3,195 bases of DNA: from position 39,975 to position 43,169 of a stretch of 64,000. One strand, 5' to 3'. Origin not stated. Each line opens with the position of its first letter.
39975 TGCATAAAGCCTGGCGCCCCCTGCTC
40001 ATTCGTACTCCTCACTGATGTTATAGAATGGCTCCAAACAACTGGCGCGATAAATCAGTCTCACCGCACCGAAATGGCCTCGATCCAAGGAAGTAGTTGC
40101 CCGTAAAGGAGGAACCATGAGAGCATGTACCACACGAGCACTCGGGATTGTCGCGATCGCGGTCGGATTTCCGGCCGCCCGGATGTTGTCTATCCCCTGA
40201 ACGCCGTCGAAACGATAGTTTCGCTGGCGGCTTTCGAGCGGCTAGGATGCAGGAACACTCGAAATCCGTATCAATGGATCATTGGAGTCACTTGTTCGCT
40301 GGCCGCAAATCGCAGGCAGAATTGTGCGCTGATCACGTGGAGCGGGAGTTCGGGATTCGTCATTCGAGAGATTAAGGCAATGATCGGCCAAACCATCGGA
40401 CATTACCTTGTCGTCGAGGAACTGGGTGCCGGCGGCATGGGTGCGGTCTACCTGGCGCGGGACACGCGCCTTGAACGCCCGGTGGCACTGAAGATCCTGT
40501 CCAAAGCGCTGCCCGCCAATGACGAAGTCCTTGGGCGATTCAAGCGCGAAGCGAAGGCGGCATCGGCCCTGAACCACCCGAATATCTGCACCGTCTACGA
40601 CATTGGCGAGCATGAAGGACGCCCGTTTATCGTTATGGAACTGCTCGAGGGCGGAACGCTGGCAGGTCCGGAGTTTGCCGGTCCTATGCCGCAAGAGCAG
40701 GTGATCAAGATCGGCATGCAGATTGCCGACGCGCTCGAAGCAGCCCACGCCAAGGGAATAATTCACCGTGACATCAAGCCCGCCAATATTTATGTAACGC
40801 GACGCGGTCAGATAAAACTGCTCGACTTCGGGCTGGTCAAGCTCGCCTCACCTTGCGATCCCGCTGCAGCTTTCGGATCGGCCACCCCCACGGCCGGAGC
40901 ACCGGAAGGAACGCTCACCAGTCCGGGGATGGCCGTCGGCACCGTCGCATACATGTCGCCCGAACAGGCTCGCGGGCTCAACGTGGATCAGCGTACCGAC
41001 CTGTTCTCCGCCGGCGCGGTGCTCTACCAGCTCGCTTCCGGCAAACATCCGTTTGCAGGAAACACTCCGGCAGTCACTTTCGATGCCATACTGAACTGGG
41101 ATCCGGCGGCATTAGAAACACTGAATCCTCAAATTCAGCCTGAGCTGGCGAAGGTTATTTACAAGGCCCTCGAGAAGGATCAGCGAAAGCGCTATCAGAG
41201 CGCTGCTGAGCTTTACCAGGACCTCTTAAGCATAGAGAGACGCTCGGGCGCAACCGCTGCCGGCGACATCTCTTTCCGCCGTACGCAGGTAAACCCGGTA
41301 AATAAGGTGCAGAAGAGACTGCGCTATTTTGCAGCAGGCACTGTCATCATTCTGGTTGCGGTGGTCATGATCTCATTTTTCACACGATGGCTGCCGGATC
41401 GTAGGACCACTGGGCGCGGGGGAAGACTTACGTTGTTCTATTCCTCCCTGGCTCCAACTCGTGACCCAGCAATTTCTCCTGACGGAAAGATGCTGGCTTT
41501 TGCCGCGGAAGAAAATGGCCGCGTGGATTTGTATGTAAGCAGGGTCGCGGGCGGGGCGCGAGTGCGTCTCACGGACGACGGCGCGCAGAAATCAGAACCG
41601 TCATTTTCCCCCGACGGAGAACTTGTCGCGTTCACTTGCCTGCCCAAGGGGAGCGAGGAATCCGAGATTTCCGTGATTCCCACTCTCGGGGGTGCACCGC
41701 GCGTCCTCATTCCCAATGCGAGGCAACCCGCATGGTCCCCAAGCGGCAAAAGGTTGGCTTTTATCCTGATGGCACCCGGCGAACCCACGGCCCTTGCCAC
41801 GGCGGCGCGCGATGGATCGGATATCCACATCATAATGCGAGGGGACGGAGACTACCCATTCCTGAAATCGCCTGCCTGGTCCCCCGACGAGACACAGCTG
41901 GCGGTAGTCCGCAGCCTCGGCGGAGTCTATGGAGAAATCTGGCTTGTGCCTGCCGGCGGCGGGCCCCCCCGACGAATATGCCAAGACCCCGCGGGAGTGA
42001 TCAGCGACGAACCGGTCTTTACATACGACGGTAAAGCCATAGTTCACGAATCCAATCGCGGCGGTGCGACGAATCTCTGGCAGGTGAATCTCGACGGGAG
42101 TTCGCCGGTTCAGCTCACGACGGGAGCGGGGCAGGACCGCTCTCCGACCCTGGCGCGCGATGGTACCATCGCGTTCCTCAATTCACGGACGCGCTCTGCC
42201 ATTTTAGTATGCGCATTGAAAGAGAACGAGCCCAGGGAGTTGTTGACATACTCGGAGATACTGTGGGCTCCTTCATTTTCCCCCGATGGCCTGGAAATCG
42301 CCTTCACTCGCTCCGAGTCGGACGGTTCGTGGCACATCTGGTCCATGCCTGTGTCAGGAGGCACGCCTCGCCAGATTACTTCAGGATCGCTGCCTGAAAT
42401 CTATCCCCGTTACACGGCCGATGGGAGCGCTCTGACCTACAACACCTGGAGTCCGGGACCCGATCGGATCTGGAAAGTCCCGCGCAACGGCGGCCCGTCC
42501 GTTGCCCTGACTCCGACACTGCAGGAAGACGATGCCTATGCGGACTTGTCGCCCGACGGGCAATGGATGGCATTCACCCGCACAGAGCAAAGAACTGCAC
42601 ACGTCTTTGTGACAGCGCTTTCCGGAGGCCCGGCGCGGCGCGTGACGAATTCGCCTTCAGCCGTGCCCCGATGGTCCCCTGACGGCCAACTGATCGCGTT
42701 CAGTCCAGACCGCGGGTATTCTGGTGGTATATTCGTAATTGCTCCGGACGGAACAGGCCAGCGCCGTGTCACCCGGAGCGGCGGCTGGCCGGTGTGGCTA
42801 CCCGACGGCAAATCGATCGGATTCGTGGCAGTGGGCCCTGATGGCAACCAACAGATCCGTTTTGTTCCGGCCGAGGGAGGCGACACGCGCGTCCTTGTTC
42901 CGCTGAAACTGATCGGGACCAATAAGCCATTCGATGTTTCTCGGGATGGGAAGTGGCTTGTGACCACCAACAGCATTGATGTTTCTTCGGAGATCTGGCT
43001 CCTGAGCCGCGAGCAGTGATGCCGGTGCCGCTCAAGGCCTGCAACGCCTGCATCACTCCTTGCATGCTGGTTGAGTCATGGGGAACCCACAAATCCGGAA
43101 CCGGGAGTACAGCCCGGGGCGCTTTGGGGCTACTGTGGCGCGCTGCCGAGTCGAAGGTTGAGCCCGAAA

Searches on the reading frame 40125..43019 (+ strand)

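Call 5: search_protein_families(library=pfam, proteins=[window:40125-43019:+], max_evalue=0.001)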
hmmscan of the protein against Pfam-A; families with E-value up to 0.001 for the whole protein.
window:40125-43019:+ (964 aa): 8 families
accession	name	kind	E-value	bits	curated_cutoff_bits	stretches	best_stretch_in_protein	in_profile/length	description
PF00069.31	Pkinase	-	1.7e-44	152.6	31.7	1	95-362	2-256/263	Protein kinase domain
PF07676.18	PD40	-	5.1e-44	147.8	20.9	3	446-471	12-38/38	WD40-like Beta Propeller Repeat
PF07714.23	PK_Tyr_Ser-Thr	-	6.6e-26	91.6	23.1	1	97-358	4-250/258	Protein tyrosine and serine/threonine kinase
PF00930.27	DPPIV_N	-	1.6e-14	53.8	22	0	443-488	43-83/354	Dipeptidyl peptidase IV (DPP IV) N-terminal region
PF10647.15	Gmad1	-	2.6e-09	37.7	20.5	0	444-500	24-78/251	Lipoprotein LpqB beta-propeller domain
PF01636.29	APH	-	2.9e-07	30.9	23.2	0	101-208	6-108/239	Phosphotransferase enzyme family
PF03109.22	ABC1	-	6.8e-06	25.8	22.9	1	164-239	140-215/244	ABC1 atypical kinase-like domain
PF25174.1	Beta-prop_THOC3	-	0.00066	19.2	305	0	444-503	215-271/272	THOC3 beta-propeller domain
